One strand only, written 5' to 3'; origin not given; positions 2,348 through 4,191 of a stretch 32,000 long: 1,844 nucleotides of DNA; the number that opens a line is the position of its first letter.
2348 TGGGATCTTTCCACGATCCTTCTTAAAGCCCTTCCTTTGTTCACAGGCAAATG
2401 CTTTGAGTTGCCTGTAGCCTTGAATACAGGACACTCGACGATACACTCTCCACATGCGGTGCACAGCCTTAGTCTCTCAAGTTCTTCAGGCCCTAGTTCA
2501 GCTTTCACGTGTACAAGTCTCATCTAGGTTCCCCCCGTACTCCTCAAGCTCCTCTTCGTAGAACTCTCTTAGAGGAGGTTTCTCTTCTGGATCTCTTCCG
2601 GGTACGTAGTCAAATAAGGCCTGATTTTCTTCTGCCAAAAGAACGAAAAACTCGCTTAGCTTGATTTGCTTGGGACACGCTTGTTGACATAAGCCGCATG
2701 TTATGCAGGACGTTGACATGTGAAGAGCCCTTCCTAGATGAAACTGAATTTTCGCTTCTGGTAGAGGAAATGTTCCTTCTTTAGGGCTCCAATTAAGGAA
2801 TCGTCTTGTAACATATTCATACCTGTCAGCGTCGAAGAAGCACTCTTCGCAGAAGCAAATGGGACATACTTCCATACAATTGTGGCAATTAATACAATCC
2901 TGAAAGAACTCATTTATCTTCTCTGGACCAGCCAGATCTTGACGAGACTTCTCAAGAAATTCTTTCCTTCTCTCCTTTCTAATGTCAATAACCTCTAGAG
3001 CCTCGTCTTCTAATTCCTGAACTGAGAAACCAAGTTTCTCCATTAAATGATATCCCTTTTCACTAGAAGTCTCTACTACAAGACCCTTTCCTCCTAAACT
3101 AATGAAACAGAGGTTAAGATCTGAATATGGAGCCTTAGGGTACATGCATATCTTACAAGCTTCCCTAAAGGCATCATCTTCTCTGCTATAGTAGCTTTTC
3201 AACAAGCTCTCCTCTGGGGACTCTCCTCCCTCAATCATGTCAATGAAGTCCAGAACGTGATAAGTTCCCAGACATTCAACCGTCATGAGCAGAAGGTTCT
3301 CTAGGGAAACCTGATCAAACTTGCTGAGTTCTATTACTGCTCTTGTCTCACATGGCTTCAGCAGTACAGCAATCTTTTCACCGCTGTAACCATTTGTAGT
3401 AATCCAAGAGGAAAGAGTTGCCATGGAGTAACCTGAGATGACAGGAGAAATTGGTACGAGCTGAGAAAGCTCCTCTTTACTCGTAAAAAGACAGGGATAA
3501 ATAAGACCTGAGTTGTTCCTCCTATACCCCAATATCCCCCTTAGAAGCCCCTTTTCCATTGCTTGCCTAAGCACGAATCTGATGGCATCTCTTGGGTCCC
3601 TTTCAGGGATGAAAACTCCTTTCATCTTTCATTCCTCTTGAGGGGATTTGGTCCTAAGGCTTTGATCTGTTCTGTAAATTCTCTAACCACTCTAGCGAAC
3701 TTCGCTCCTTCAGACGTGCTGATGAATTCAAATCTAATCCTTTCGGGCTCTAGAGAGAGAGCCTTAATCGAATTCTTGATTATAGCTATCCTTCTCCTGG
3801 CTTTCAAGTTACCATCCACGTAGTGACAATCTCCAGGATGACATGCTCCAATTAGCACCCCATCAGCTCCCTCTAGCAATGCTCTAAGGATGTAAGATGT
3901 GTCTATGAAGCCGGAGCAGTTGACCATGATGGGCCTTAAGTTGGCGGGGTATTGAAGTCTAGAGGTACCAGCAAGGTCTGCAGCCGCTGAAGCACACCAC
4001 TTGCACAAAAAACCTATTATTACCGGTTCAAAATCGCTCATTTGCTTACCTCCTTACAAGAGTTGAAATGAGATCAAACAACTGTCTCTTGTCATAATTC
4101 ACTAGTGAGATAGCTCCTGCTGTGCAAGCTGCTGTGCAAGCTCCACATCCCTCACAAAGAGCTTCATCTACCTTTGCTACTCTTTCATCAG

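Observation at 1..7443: Eight-gene operon joining a complete HdrABC-MvhD module to a split fumarate-reductase/Tfr-like flavoenzyme, with no hydrogenase partner in view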

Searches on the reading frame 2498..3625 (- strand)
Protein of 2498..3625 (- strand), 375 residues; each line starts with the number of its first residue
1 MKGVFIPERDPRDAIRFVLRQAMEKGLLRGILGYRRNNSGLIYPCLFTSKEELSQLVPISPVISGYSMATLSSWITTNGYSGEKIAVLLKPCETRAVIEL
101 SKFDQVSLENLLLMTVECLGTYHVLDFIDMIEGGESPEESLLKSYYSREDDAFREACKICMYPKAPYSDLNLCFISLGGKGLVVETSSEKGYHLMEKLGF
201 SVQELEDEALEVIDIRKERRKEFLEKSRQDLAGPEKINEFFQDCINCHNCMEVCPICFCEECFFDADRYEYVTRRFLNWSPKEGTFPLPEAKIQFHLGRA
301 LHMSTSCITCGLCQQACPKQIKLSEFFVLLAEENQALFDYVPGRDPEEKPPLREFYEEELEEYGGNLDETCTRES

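Call 5: search_protein_families(library=pfam, proteins=[window:2498-3625:-], max_evalue=0.01)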
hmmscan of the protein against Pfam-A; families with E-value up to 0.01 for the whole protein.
window:2498-3625:- (375 aa): 13 families
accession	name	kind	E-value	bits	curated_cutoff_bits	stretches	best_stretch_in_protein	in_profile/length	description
PF13183.11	Fer4_8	-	3.2e-07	31.2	27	1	242-321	3-68/68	4Fe-4S dicluster domain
PF13484.11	Fer4_16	-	6.7e-06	27.2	30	0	307-321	2-16/66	4Fe-4S double cluster binding domain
PF00037.32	Fer4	-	6.9e-06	26.1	21.1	2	306-319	7-20/24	4Fe-4S binding domain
PF13746.11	Fer4_18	-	1.3e-05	25.8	27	0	230-256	47-73/114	4Fe-4S dicluster domain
PF13534.11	Fer4_17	-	1.7e-05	25.7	22.2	1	244-321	2-60/61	4Fe-4S dicluster domain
PF13237.11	Fer4_10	-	1.7e-05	25.1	25.5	1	242-318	7-53/53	4Fe-4S dicluster domain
PF12838.12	Fer4_7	-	1.9e-05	25.5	27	1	244-321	2-52/52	4Fe-4S dicluster domain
PF12797.12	Fer4_2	-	2.7e-05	24.3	24.5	1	304-318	7-21/22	4Fe-4S binding domain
PF17179.9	Fer4_22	-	0.00047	21.4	27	0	244-266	2-24/95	4Fe-4S dicluster domain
PF12798.12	Fer4_3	-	0.00063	20.8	27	0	307-320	1-14/15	4Fe-4S binding domain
PF13187.11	Fer4_9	-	0.00064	20.1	27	1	243-320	1-50/52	4Fe-4S dicluster domain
PF04432.18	FrhB_FdhB_C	-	0.00075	19.8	23.3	0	83-197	2-135/150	Coenzyme F420 hydrogenase/dehydrogenase, beta subunit C terminus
PF14697.11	Fer4_21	-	0.0052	17.3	35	0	305-319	6-20/59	4Fe-4S dicluster domain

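Call 8: search_protein_families(library=ncbifam, proteins=[window:2498-3625:-], max_evalue=0.001)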
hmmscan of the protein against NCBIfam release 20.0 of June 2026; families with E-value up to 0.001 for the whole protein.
window:2498-3625:- (375 aa): 12 families
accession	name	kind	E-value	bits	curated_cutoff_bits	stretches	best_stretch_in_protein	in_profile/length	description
TIGR02910.1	sulfite_red_A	equivalog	1.9e-05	24.1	323.15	0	203-261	183-239/334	anaerobic sulfite reductase subunit AsrA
NF038196.1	ferrodoxin_EFR1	subfamily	2.1e-05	24.7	75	0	299-320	178-199/242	EFR1 family ferrodoxin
TIGR00314.1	cdhA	equivalog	8.3e-05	20.6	781.3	0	302-328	434-460/784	CO dehydrogenase/acetyl-CoA synthase complex subunit alpha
NF045670.1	quin_L_LdhH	equivalog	8.9e-05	20.9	800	0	217-256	280-318/706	L-lactate dehydrogenase (quinone) large subunit LdhH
NF009226.0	PRK12576.1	equivalog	0.00011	21.7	344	0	299-326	148-175/317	succinate dehydrogenase/fumarate reductase iron-sulfur subunit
TIGR02176.1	pyruv_ox_red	equivalog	0.00012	20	911.35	1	242-320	683-754/1167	pyruvate:ferredoxin (flavodoxin) oxidoreductase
TIGR02745.1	ccoG_rdxA_fixG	equivalog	0.00013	21.1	316.7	0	224-256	216-245/435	cytochrome c oxidase accessory protein CcoG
NF009051.0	PRK12385.1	equivalog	0.00014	21.4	333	0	302-325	144-167/244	succinate dehydrogenase/fumarate reductase iron-sulfur subunit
TIGR01971.1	NuoI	subfamily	0.00016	21.3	113.05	0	294-323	32-61/121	NADH-quinone oxidoreductase, chain I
NF006391.0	PRK08640.1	equivalog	0.00021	20.3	244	1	302-349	150-197/254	succinate dehydrogenase iron-sulfur subunit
NF008369.0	PRK11168.1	equivalog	0.00042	19.3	278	0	305-327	58-80/401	anaerobic glycerol-3-phosphate dehydrogenase subunit C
NF040829.1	sulfhyd_ShyB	equivalog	0.0005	19.2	690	0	229-274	213-260/334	NAD(P)-dependent hydrogenase/sulfhydrogenase 2 subunit beta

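Call 36: search_solved_structures(query=window:2498-3625:-, max_evalue=1)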
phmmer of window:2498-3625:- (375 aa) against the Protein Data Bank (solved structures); distinct sequences matched with E-value up to 1: 51.
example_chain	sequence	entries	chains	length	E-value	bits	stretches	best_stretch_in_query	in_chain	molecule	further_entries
9t1s_M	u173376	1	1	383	1.7e-26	96.4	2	211-352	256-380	formate dehydrogenase (coenzyme F420)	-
7bkb_E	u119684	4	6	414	4.9e-24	88.3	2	144-370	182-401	Formate dehydrogenase, beta subunit (F420)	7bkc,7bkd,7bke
8rvu_E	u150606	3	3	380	5e-17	65.2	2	143-351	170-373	Formate dehydrogenase, beta subunit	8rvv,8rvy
8qby_I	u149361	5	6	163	0.00059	22.2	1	305-321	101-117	NADH-quinone oxidoreductase subunit I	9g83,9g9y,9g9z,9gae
7ar7_I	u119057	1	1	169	0.0025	20.1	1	305-321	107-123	NADH dehydrogenase [ubiquinone] iron-sulfur protein 8-A, mitochondrial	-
6x89_S8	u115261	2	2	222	0.0027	20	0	305-321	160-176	NADH dehydrogenase [ubiquinone] iron-sulfur protein 8, mitochondrial | NDUS8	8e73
5lc5_I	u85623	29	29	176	0.0038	19.5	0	305-320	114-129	NADH dehydrogenase [ubiquinone] iron-sulfur protein 8, mitochondrial | Mitochondrial complex I, TYKY subunit | NADH:ubiquinone oxidoreductase core subunit S8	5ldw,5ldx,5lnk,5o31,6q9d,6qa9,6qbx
7v2c_B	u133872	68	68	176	0.0038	19.5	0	305-320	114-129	NADH dehydrogenase [ubiquinone] iron-sulfur protein 8, mitochondrial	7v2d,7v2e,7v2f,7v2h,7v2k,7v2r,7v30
7awt_I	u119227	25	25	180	0.0042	19.4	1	305-329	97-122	NADH-quinone oxidoreductase subunit I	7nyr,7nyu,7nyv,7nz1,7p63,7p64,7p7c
7aqr_I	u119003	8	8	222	0.005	19.1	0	305-321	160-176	NADH dehydrogenase [ubiquinone] iron-sulfur protein 8-A, mitochondrial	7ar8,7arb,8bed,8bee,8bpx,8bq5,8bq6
5xtb_B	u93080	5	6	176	0.0052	19.1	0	305-320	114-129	NADH dehydrogenase [ubiquinone] iron-sulfur protein 8, mitochondrial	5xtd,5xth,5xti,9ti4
7a23_D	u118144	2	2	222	0.0052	19.1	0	305-321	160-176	TYKY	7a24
7qsd_I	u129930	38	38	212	0.0067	18.7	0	305-320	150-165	NADH dehydrogenase [ubiquinone] iron-sulfur protein 8, mitochondrial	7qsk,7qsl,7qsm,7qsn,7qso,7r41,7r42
5gpn_b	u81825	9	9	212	0.0067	18.7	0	305-320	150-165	NADH dehydrogenase [ubiquinone] iron-sulfur protein 8 | NADH dehydrogenase [ubiquinone] iron-sulfur protein 8, mitochondrial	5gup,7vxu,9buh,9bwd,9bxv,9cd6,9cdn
6zk9_9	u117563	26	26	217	0.0069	18.7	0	305-320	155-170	Mitochondrial complex I, TYKY subunit | Complex I-23kD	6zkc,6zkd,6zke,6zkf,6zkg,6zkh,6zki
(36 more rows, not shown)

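Call 48: find_homologous_proteins(query=window:2498-3625:-, max_evalue=0.00001)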
Query window:2498-3625:- (375 aa): 54 proteins with E <= 0.00001 among 2114 candidates.
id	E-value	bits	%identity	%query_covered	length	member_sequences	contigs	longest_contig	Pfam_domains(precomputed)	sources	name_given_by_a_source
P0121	4.5e-245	831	98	98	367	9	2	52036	PF12797.13,PF00037.33,PF13746.12,PF13484.12,PF13534.12,PF13237.12,PF13183.12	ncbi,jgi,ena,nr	ncbi:MAG: hypothetical protein DRN92_00715 [Thermoproteota archaeon]|nr:MAG: hypothetical protein DR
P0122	6.0e-213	725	87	94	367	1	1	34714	PF12797.13,PF00037.33,PF13746.12,PF12838.13,PF13183.12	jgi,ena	-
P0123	5.5e-195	666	79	94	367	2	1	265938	PF00037.33,PF13183.12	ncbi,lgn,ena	-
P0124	5.3e-180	616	70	94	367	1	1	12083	PF00037.33,PF13183.12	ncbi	-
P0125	1.0e-179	615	70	94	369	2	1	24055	PF00037.33,PF13237.12,PF13183.12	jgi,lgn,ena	-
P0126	3.5e-176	604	71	94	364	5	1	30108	PF00037.33,PF13183.12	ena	-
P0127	1.1e-113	398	49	97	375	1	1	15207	PF14697.12,PF04432.19,PF00037.33,PF13746.12,PF13484.12,PF12838.13,PF13534.12,PF13183.12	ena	-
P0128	1.2e-108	382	46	91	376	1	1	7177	PF12797.13,PF04432.19,PF00037.33,PF13484.12,PF12838.13,PF13534.12,PF13237.12,PF13183.12,PF13187.12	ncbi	-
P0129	8.1e-91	323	43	89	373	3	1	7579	PF04432.19,PF00037.33,PF13183.12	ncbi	-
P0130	1.9e-88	315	41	94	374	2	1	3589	PF17179.10,PF12797.13,PF04432.19,PF00037.33,PF12838.13,PF13237.12,PF13183.12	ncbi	-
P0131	4.2e-88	314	41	96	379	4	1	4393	PF04432.19,PF00037.33,PF13534.12,PF13237.12,PF13183.12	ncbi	-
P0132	3.2e-77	278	36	93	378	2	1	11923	PF12797.13,PF04432.19,PF00037.33,PF13183.12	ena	-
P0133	2.2e-73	266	38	95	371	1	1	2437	PF04432.19,PF00037.33,PF13746.12,PF13183.12,PF13187.12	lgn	-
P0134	2.5e-73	265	39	92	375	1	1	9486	PF04432.19,PF13183.12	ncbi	ncbi:Coenzyme F420 hydrogenase/dehydrogenase, beta subunit C-terminal domain [Chloroflexota bacteriu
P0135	3.0e-72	262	35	96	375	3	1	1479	PF04432.19,PF13183.12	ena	-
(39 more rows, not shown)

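Call 58: predict_structure(alignment_id=A2)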
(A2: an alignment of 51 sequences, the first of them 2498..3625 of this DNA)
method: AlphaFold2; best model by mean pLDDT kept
length: 375 residues; sequences in the alignment: 51
mean_pLDDT: 86.9   pTM: 0.86
mean pLDDT of the five models: 86.9, 86.6, 85.6, 85.3, 83.8
residues with pLDDT >= 90: 256; 70-90: 69; 50-70: 21; < 50: 29
segments of 3 or more residues with pLDDT < 50: 263-280, 369-375
pLDDT, mean of each block of 10 residues (from residue 1): 92 98 97 95 95 97 88 79 89 96 91 98 96 97 96 97 96 95 96 97 87 94 97 93 87 77 44 43 60 82 90 92 95 92 93 71 56 40
secondary structure, 60 per line:
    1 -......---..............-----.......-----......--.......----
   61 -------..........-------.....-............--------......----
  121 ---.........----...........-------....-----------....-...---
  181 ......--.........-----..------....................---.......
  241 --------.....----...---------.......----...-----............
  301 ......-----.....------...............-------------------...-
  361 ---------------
elements in order: E2-7 H11-24 E30-36 E42-47 H50-55 H68-77 E85-89 H91-102 E111-116 H124-132 H137-147 H155-158 E170-173 E181-186 H189-197 H211-230 H234-240 H249-253 H270-276 H289-306 H312-316 H323-337

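Call 63: fold_search(model_id=the predicted structure, library=pdb)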
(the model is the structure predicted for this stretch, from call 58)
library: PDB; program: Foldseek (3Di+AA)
matches with E <= 10: 179; with E <= 0.001: 21
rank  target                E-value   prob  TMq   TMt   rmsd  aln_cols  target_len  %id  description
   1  7bkb_E                8.5e-18  1.00  0.68  0.63   5.5       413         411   22  Formate dehydrogenase - heterodisulfide reductase - formylmethanofuran dehydrogenase complex from Methanospirillum hun (released 2021-09-29)
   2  8rvu_E                3.9e-16  1.00  0.67  0.66   5.9       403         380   20  CryoEM structure of the Elp-Hdr complex of Methanothermobacter marburgensis state 2 (composite structure) (released 2025-05-14)
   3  9r51_B                1.1e-07  1.00  0.47  0.60   5.0       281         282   14  Dimeric state of the F420-reducing hydrogenase from Methanothermococcus thermolithotrophicus in crystalline form 1 (released 2025-10-22)
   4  8rja_E                3.6e-07  1.00  0.41  0.43   5.8       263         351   17  Crystal structure of the F420-reducing formylmethanofuran dehydrogenase complex from the ethanotroph Candidatus Ethano (released 2024-10-02)
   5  4ci0_C                4.2e-07  1.00  0.47  0.60   5.0       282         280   14  Electron cryo-microscopy of F420-reducing NiFe hydrogenase Frh (released 2014-02-26)
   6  9r52_B                6.8e-07  1.00  0.44  0.57   5.2       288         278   15  Dimeric state of the F420-reducing hydrogenase from Methanothermococcus thermolithotrophicus in crystalline form 2 (released 2025-10-22)
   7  6qgr_B                1.6e-06  1.00  0.45  0.56   5.2       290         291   12  The F420-reducing [NiFe] hydrogenase complex from Methanosarcina barkeri at the Nia-S state (released 2019-10-23)
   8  6qii_B                4.2e-06  1.00  0.46  0.57   4.9       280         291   11  Xenon derivatization of the F420-reducing [NiFe] hydrogenase complex from Methanosarcina barkeri (released 2019-10-23)
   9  9nez_B                5.4e-06  1.00  0.47  0.51   9.8       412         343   13  Structure of the Pyrococcus furiosus SHI complex (released 2025-07-09)
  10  5dqr_A                7.8e-06  1.00  0.41  0.38  13.4       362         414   12  The crystal structure of Arabidopsis 7-hydroxymethyl chlorophyll a reductase (HCAR) (released 2016-04-20)
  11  9nf0_B                1.0e-05  1.00  0.50  0.55   8.9       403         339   12  Structure of the NADPH-bound Pyrococcus furiosus SHI complex (released 2025-07-09)
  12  5dqr_E                1.0e-05  1.00  0.42  0.39  13.8       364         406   13  The crystal structure of Arabidopsis 7-hydroxymethyl chlorophyll a reductase (HCAR) (released 2016-04-20)
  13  5dqr_F                2.2e-05  1.00  0.41  0.38  13.0       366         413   11  The crystal structure of Arabidopsis 7-hydroxymethyl chlorophyll a reductase (HCAR) (released 2016-04-20)
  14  5dqr_C                2.3e-05  1.00  0.41  0.37  13.1       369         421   12  The crystal structure of Arabidopsis 7-hydroxymethyl chlorophyll a reductase (HCAR) (released 2016-04-20)
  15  7np8_A                2.6e-05  1.00  0.44  0.28   5.6       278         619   14  Crystal structure of the Coenzyme F420-dependent sulfite reductase from Methanocaldococcus jannaschii at 2.3-A resolut (released 2022-03-23)
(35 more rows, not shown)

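Call 71: find_encoding_contigs(protein=P0121, flank=10000, max_places=3)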
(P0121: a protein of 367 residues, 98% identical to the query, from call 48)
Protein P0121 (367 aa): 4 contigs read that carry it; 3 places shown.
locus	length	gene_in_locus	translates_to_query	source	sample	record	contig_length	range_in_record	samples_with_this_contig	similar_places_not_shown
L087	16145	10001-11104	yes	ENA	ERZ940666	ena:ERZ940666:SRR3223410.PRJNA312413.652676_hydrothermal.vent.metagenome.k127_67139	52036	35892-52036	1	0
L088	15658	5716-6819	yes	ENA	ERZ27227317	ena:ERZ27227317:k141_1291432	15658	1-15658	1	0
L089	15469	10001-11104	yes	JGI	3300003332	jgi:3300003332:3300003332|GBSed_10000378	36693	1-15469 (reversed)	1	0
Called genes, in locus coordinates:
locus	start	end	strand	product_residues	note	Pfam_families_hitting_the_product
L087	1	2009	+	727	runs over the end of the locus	PF01926:MMR_HSR1, PF02421:FeoB_N, PF04548:AIG1 (faint), PF17910:FeoB_Cyto, PF07670:Gate, PF07664:FeoB_C, PF07670:Gate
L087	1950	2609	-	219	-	PF09335:VTT_dom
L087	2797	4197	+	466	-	PF01134:GIDA, PF03486:HI0933_like (faint), PF07992:Pyr_redox_2, PF12831:FAD_oxidored (weak), PF13738:Pyr_redox_3, PF00070:Pyr_redox, PF02852:Pyr_redox_dim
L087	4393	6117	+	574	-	PF13243:SQHop_cyclase_C (faint), PF13249:SQHop_cyclase_N (faint)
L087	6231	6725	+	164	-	PF13183:Fer4_8, PF13237:Fer4_10 (weak), PF13187:Fer4_9 (weak), PF13534:Fer4_17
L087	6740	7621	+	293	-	PF02754:CCG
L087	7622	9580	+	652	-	PF07992:Pyr_redox_2 (weak), PF00890:FAD_binding_2, PF01134:GIDA (weak), PF01266:DAO (weak), PF12831:FAD_oxidored, PF00037:Fer4, PF12838:Fer4_7, PF14697:Fer4_21, +13 more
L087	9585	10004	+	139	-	PF02662:FlpD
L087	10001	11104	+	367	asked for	PF13484:Fer4_16 (faint), PF00037:Fer4 (faint), PF12797:Fer4_2 (faint), PF13746:Fer4_18 (faint), PF13534:Fer4_17 (faint), PF13183:Fer4_8 (weak), PF13237:Fer4_10 (faint)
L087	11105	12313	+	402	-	PF00037:Fer4 (faint), PF13183:Fer4_8, PF13237:Fer4_10 (weak), PF02754:CCG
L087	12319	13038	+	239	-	PF13510:Fer2_4, PF13534:Fer4_17 (faint), PF00037:Fer4 (faint), PF13183:Fer4_8 (weak), PF13237:Fer4_10 (weak), PF12838:Fer4_7 (weak), PF13187:Fer4_9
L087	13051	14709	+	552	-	PF01266:DAO (faint), PF00890:FAD_binding_2, PF03486:HI0933_like (weak), PF07992:Pyr_redox_2 (faint)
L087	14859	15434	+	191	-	-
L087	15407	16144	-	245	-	?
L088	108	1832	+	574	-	PF13243:SQHop_cyclase_C (faint), PF13249:SQHop_cyclase_N (faint)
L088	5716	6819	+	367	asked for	PF13484:Fer4_16 (faint), PF00037:Fer4 (faint), PF12797:Fer4_2 (faint), PF13746:Fer4_18 (faint), PF13534:Fer4_17 (faint), PF13183:Fer4_8 (weak), PF13237:Fer4_10 (faint)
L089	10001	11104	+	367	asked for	PF13484:Fer4_16 (faint), PF00037:Fer4 (faint), PF12797:Fer4_2 (faint), PF13746:Fer4_18 (faint), PF13534:Fer4_17 (faint), PF13183:Fer4_8 (weak), PF13237:Fer4_10 (faint)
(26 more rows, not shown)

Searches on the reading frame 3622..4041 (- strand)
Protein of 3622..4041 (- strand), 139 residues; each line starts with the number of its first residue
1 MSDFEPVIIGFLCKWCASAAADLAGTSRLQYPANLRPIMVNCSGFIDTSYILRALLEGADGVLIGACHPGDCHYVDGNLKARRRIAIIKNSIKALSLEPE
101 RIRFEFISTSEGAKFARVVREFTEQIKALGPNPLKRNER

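Call 5: search_protein_families(library=pfam, proteins=[window:3622-4041:-], max_evalue=0.01)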
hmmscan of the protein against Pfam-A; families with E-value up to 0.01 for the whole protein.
window:3622-4041:- (139 aa): 1 family
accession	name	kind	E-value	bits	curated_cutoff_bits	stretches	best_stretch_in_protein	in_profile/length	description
PF02662.21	FlpD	-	5.7e-50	168.9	22.3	1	8-130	1-123/123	Methyl-viologen-reducing hydrogenase, delta subunit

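Call 8: search_protein_families(library=ncbifam, proteins=[window:3622-4041:-], max_evalue=0.001)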
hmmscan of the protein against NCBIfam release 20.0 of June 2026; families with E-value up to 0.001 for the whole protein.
window:3622-4041:- (139 aa): 3 families
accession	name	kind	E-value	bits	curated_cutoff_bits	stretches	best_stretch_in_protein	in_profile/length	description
NF040770.1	hetero_SS_HdrA2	exception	5.9e-44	150.3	1100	1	5-132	647-774/777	CoB-CoM heterodisulfide reductase HdrA2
NF045873.1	F420_non_VhuD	exception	6.9e-40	136.2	215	1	5-135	1-131/132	F420-non-reducing hydrogenase iron-sulfur subunit VhuD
NF041891.1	hdrA_Methbact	equivalog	3.5e-11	42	1300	1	6-128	644-760/762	ferredoxin:CoB-CoM heterodisulfide reductase subunit HdrA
